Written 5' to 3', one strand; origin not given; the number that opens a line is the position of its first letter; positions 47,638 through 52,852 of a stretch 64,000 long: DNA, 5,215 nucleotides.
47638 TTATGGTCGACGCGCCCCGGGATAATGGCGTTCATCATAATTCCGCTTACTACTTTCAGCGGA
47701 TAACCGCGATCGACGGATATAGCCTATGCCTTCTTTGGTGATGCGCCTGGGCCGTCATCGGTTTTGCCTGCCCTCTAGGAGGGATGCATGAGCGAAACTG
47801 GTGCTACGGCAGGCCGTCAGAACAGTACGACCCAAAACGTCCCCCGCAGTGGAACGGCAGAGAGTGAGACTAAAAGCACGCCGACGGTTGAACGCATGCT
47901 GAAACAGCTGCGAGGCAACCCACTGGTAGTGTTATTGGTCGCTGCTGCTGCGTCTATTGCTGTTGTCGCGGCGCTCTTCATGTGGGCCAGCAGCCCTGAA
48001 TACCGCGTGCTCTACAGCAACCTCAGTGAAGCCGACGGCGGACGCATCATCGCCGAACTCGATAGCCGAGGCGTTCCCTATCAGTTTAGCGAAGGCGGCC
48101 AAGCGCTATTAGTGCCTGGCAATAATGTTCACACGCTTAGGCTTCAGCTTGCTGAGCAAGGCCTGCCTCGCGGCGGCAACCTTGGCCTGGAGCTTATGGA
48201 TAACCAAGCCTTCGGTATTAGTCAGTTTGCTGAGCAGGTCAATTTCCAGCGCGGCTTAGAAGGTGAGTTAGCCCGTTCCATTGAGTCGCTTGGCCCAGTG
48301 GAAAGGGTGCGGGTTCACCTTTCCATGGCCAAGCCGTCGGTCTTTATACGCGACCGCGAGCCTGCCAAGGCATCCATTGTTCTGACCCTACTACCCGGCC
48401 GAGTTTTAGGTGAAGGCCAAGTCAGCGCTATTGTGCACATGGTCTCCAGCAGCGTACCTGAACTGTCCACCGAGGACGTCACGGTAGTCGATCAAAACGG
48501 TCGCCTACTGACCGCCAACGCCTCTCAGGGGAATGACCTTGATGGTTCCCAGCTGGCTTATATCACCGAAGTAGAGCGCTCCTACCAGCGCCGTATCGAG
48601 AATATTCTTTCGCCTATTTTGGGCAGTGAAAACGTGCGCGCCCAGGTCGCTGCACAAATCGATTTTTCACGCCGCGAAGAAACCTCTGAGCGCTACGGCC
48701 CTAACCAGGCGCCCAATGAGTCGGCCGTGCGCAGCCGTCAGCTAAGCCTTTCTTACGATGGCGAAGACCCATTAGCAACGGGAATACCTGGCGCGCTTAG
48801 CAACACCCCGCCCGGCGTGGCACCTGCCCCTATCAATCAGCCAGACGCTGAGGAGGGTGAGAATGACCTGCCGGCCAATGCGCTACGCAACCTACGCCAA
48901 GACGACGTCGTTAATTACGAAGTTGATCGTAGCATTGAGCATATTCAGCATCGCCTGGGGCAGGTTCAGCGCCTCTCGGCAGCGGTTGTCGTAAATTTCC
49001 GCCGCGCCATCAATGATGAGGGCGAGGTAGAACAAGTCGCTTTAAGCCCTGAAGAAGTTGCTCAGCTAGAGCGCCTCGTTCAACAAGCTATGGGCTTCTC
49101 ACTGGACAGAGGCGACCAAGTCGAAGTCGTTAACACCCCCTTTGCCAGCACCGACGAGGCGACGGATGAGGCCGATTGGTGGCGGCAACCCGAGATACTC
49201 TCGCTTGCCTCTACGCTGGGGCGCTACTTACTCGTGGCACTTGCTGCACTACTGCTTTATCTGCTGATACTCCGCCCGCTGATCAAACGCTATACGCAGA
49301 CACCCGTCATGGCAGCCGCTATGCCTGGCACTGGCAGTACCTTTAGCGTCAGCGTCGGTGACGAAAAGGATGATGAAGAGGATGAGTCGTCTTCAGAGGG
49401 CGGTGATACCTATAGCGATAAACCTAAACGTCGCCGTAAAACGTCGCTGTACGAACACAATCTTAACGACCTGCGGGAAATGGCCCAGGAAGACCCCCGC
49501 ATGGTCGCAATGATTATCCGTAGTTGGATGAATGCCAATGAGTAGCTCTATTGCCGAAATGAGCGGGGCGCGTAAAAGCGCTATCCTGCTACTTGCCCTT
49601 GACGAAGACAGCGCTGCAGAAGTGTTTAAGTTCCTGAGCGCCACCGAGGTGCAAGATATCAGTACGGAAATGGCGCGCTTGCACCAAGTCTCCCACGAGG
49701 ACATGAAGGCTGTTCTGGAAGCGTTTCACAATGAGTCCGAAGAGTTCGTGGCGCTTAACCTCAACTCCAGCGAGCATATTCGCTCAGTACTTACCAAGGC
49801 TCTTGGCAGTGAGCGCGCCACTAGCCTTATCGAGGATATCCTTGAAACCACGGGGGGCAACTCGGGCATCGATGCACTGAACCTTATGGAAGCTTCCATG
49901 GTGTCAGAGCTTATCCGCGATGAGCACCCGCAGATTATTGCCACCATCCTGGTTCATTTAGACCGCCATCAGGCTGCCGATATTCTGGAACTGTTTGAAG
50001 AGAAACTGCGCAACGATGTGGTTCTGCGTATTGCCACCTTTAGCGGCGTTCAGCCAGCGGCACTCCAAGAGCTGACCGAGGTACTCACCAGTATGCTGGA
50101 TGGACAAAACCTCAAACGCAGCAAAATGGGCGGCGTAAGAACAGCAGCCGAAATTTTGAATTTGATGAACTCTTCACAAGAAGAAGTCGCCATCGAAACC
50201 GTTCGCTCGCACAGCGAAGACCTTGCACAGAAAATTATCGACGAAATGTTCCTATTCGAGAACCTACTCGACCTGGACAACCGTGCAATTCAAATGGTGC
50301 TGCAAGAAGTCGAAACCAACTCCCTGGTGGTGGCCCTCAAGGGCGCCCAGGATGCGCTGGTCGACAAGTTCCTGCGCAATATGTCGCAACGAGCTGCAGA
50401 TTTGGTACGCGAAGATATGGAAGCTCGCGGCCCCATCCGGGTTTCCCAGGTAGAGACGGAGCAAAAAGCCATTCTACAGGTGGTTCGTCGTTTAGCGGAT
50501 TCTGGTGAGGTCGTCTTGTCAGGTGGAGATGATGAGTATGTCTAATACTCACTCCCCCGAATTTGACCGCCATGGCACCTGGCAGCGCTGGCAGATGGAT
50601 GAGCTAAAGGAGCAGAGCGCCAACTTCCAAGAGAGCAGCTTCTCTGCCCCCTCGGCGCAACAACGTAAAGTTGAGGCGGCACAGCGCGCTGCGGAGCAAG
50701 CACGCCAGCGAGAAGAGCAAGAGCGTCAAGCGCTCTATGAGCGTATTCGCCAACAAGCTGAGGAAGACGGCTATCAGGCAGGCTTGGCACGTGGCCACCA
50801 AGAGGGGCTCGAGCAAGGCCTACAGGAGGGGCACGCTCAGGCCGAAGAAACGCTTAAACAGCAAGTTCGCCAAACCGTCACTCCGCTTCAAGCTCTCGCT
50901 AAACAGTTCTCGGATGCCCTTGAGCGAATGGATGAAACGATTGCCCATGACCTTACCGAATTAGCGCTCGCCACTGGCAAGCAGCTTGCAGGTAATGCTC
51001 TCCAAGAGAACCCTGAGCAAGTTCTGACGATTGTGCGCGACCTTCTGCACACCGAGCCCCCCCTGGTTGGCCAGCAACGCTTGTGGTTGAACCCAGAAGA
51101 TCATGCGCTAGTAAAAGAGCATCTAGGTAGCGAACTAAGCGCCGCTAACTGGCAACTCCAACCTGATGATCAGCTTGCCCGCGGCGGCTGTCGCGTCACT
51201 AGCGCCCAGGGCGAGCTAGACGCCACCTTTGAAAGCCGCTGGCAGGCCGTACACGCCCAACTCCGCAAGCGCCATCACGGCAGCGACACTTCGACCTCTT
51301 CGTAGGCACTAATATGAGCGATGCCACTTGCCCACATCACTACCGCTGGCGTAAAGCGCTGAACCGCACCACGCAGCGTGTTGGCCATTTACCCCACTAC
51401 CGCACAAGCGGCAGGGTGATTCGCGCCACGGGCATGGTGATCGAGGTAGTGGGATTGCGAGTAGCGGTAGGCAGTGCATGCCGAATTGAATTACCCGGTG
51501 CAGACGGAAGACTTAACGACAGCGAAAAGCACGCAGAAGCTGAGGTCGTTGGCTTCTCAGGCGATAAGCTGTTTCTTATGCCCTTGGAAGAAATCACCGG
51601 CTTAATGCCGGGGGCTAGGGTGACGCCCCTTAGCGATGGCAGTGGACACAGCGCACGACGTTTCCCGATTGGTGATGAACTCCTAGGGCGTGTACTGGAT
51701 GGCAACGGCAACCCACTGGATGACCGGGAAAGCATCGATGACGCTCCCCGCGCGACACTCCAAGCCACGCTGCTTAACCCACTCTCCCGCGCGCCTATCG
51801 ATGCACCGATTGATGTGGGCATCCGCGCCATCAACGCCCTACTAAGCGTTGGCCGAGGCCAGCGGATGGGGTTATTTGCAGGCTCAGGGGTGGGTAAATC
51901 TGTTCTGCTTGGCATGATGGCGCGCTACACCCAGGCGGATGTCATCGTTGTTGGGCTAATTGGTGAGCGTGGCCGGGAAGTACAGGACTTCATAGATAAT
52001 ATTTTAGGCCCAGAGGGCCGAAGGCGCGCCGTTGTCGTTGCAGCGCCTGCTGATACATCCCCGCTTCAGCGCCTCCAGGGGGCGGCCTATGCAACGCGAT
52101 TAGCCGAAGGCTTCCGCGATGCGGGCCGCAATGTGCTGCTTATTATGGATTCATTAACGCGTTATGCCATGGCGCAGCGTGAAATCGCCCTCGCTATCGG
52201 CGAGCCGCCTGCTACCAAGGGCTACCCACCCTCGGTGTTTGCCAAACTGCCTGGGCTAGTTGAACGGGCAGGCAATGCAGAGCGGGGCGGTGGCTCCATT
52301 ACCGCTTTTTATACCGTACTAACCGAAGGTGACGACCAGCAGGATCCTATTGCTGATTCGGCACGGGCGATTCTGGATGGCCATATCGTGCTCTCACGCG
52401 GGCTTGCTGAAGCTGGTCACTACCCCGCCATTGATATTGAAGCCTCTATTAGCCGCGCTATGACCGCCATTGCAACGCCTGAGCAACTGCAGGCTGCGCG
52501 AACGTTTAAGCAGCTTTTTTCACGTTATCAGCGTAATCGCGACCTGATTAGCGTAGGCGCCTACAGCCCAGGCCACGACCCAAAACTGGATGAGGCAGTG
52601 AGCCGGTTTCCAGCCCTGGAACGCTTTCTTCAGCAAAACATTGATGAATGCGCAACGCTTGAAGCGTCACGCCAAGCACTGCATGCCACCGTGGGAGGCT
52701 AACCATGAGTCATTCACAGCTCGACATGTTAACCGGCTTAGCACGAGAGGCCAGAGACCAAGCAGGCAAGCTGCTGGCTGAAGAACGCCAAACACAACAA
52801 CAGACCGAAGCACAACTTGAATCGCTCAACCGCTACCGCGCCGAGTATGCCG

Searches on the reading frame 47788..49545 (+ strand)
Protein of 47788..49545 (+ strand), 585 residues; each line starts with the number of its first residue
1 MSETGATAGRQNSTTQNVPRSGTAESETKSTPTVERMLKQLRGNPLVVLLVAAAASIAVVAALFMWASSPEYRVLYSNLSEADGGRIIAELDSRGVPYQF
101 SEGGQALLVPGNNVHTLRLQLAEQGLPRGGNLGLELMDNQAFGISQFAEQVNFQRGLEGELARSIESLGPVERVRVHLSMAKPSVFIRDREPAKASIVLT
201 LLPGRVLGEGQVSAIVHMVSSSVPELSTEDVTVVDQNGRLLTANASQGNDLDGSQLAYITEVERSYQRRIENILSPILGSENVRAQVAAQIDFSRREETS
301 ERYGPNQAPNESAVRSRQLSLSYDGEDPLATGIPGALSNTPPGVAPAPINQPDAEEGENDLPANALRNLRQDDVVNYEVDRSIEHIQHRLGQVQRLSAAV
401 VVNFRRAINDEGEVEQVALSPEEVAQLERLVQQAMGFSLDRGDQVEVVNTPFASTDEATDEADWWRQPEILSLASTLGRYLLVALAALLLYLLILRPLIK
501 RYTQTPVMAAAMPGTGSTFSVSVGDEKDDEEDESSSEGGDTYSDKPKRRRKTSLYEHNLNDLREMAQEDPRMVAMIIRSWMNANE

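Call 58: search_protein_families(library=pfam, proteins=[window:47788-49545:+], max_evalue=0.00001)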
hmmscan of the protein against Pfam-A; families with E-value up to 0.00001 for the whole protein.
window:47788-49545:+ (585 aa): 2 families
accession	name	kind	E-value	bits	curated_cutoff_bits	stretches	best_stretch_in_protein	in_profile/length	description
PF01514.23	YscJ_FliF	-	4.5e-64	216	24.4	1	68-242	2-178/179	Secretory protein of YscJ/FliF family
PF08345.17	YscJ_FliF_C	-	1.3e-42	146.1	23.8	1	274-452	1-147/147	Flagellar M-ring protein C-terminal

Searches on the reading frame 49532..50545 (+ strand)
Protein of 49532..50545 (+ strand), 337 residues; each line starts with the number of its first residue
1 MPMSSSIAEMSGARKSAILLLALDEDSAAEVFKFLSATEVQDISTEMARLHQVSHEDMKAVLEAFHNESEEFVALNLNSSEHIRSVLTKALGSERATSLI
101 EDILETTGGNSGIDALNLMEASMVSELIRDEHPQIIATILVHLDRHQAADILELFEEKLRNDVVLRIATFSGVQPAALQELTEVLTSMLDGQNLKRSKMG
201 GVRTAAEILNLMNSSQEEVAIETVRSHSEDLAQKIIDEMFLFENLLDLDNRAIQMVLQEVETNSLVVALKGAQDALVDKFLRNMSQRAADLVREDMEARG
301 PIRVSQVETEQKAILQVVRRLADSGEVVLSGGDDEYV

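Call 58: search_protein_families(library=pfam, proteins=[window:49532-50545:+], max_evalue=0.00001)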
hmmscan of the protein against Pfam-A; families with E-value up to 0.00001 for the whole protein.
window:49532-50545:+ (337 aa): 4 families
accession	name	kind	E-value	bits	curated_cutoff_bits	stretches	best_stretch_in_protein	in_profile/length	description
PF01706.21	FliG_C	-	1.3e-39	135.2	23.3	1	223-329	2-108/108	FliG C-terminal domain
PF14842.11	FliG_N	-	1e-31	110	25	1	9-108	1-100/104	FliG N-terminal domain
PF14841.11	FliG_M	-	1.3e-30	105.9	25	1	123-193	3-73/76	FliG middle domain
PF03448.22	MgtE_N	-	3.1e-06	28.1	25.9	0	110-164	28-82/102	MgtE intracellular N domain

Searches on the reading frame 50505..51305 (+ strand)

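Call 58: search_protein_families(library=pfam, proteins=[window:50505-51305:+], max_evalue=0.00001)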
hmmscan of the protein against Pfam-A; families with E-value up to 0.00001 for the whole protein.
window:50505-51305:+ (266 aa): 1 family
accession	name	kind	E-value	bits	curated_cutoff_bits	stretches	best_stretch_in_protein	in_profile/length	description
PF02108.21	FliH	-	4.4e-35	120.8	24.1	1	123-248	2-127/128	Flagellar assembly protein FliH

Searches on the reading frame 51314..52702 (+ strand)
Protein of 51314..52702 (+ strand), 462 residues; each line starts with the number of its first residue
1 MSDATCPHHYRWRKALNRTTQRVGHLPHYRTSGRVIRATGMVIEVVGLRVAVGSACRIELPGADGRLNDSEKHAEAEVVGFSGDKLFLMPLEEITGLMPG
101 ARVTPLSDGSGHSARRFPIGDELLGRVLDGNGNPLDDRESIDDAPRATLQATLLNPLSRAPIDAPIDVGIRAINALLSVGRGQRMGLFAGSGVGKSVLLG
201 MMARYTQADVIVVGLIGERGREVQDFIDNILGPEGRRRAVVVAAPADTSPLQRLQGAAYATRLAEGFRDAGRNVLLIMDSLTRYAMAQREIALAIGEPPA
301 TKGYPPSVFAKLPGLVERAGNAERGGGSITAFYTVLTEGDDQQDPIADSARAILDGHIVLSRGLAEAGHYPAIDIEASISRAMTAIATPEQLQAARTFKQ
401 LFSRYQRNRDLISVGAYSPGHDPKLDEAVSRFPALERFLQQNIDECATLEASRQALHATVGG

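Call 58: search_protein_families(library=pfam, proteins=[window:51314-52702:+], max_evalue=0.00001)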
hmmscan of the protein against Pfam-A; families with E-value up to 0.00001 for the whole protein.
window:51314-52702:+ (462 aa): 3 families
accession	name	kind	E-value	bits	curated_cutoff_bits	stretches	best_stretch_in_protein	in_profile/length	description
PF00006.31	ATP-synt_ab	-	1.2e-84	283.7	29.5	1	169-380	1-213/213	ATP synthase alpha/beta family, nucleotide-binding domain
PF18269.6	T3SS_ATPase_C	-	4.5e-27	94.2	22.7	1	388-458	2-72/72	T3SS EscN ATPase C-terminal domain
PF02874.29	ATP-synt_ab_N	-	9.5e-06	26.5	20.9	0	35-105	1-67/69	ATP synthase alpha/beta family, beta-barrel domain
